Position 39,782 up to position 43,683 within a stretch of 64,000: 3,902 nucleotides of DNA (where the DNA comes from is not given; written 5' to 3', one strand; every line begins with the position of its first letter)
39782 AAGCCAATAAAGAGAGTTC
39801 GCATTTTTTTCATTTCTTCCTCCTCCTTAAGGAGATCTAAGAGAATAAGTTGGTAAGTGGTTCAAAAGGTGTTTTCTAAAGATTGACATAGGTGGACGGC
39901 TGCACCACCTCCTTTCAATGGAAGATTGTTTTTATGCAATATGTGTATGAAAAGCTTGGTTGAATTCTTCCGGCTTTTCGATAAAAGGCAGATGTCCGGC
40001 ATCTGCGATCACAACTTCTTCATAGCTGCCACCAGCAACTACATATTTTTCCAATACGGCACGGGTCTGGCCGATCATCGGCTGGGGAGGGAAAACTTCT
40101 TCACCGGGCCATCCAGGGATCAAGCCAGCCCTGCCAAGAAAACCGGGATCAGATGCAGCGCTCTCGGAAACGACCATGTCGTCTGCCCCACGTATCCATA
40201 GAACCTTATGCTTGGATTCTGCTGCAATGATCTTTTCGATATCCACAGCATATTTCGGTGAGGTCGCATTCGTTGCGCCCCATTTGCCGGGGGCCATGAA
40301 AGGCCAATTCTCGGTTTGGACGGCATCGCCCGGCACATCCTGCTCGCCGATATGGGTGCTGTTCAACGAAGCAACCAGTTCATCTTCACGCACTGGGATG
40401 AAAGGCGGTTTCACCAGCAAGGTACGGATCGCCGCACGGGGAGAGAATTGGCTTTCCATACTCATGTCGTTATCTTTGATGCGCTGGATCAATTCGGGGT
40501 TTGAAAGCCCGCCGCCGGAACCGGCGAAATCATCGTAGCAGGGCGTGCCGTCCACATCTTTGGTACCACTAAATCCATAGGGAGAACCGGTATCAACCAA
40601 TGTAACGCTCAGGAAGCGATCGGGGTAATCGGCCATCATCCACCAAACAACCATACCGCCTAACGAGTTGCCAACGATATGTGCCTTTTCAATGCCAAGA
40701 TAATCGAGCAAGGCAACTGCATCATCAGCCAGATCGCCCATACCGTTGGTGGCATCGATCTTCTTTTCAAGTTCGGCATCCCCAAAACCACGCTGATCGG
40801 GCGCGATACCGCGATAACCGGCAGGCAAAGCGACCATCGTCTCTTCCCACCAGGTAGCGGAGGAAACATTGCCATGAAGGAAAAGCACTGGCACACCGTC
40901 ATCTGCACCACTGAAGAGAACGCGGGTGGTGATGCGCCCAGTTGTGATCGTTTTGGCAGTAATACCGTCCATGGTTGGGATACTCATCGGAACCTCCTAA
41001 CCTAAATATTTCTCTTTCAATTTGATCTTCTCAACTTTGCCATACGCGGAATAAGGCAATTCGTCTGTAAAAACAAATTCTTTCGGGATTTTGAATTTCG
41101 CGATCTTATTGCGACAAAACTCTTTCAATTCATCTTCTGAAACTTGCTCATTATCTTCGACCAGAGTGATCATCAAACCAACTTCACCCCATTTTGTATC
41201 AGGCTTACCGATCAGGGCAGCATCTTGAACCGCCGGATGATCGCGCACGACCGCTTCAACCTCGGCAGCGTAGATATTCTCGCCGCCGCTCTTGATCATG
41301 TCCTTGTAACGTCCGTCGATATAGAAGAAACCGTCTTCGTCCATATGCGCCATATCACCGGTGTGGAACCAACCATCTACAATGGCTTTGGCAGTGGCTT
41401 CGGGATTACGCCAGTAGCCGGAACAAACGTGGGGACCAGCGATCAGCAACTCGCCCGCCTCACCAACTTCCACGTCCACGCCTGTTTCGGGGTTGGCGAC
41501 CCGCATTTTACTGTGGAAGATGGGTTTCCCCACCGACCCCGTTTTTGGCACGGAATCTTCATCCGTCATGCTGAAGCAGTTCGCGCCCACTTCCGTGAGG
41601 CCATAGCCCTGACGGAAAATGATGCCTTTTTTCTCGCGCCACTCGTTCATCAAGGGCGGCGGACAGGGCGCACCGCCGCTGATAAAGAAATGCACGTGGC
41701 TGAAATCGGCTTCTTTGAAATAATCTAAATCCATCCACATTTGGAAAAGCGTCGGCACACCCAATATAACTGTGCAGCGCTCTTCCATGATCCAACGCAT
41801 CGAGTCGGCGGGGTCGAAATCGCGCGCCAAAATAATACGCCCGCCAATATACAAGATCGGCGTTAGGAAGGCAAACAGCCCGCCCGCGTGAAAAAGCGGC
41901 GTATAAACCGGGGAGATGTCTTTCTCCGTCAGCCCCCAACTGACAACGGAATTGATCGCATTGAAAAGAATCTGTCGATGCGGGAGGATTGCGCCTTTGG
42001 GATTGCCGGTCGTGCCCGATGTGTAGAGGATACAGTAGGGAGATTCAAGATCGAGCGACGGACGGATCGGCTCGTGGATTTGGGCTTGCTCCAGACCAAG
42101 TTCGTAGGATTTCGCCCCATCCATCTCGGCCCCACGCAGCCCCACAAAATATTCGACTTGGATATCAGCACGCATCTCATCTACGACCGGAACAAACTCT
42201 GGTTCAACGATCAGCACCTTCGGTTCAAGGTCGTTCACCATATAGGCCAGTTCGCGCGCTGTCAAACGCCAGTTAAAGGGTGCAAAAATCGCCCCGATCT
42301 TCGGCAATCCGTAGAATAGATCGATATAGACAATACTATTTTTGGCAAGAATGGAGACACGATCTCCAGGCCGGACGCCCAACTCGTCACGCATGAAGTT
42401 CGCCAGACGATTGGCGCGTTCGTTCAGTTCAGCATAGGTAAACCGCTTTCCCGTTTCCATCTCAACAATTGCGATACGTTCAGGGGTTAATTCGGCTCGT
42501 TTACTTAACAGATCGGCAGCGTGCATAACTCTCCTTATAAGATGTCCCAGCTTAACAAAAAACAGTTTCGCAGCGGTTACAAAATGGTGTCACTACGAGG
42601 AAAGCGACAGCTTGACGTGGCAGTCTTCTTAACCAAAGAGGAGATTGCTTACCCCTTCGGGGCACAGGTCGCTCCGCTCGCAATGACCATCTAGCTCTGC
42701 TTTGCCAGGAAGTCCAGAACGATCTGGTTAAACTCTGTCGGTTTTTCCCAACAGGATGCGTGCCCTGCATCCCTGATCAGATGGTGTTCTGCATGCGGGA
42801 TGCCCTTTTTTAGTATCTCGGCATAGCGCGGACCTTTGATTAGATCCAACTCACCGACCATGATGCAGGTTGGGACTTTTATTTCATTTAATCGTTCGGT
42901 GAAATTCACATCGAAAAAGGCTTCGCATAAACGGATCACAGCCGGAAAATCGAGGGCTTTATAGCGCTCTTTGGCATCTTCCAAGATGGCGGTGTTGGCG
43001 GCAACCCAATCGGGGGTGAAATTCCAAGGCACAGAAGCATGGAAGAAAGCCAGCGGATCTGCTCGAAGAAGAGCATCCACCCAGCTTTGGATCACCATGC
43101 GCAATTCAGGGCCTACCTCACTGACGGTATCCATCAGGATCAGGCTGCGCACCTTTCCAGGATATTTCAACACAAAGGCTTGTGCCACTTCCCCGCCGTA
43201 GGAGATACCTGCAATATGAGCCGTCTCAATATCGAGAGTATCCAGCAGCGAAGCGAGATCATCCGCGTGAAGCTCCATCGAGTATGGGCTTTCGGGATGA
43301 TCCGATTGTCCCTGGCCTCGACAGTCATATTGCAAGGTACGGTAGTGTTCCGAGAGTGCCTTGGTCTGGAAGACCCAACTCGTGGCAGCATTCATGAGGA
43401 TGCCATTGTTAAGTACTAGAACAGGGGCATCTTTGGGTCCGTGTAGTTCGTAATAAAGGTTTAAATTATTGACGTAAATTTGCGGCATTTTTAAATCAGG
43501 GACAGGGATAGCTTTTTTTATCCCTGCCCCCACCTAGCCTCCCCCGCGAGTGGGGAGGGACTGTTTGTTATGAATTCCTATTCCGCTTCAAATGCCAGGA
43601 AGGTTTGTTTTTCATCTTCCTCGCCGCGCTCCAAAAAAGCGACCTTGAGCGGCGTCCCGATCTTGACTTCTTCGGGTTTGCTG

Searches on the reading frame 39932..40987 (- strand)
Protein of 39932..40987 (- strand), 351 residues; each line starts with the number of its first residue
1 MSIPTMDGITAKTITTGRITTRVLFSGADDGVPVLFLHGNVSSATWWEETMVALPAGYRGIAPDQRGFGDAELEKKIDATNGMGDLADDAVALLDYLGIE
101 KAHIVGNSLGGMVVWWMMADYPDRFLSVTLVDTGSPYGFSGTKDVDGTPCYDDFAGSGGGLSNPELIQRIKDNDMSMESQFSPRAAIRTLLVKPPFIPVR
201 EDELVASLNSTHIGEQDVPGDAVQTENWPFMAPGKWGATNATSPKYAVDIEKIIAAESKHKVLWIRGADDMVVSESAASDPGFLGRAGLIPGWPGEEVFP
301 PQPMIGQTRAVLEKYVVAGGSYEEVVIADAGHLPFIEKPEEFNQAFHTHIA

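Call 33: search_protein_families(library=pfam, proteins=[window:39932-40987:-], max_evalue=0.000001)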
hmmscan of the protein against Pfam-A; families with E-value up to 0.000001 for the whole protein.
window:39932-40987:- (351 aa): 3 families
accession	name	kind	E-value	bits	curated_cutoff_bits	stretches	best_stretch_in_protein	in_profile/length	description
PF00561.26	Abhydrolase_1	-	5.7e-26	92.1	25.8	1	33-136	2-104/245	alpha/beta hydrolase fold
PF12697.13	Abhydrolase_6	-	1.8e-17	65.2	26.3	1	34-345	1-217/217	Alpha/beta hydrolase family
PF12146.15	Hydrolase_4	-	2.5e-07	30.7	27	0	34-126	7-102/239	Serine aminopeptidase, S33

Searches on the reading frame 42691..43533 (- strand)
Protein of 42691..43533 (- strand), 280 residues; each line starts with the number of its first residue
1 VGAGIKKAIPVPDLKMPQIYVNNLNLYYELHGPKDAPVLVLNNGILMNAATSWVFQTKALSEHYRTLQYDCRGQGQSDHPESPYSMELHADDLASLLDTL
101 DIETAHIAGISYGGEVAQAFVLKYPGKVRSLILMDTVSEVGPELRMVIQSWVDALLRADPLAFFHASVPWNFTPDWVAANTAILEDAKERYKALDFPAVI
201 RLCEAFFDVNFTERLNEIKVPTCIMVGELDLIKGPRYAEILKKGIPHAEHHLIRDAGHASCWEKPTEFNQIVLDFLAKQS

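Call 33: search_protein_families(library=pfam, proteins=[window:42691-43533:-], max_evalue=0.000001)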
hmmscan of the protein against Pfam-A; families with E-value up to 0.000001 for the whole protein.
window:42691-43533:- (280 aa): 3 families
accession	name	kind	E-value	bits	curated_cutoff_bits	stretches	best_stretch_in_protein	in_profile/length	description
PF00561.26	Abhydrolase_1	-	3.7e-27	96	25.8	1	37-265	1-245/245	alpha/beta hydrolase fold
PF12697.13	Abhydrolase_6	-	1e-16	62.7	26.3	1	50-270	11-216/217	Alpha/beta hydrolase family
PF12146.15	Hydrolase_4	-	6.2e-14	52.3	27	1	63-259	31-233/239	Serine aminopeptidase, S33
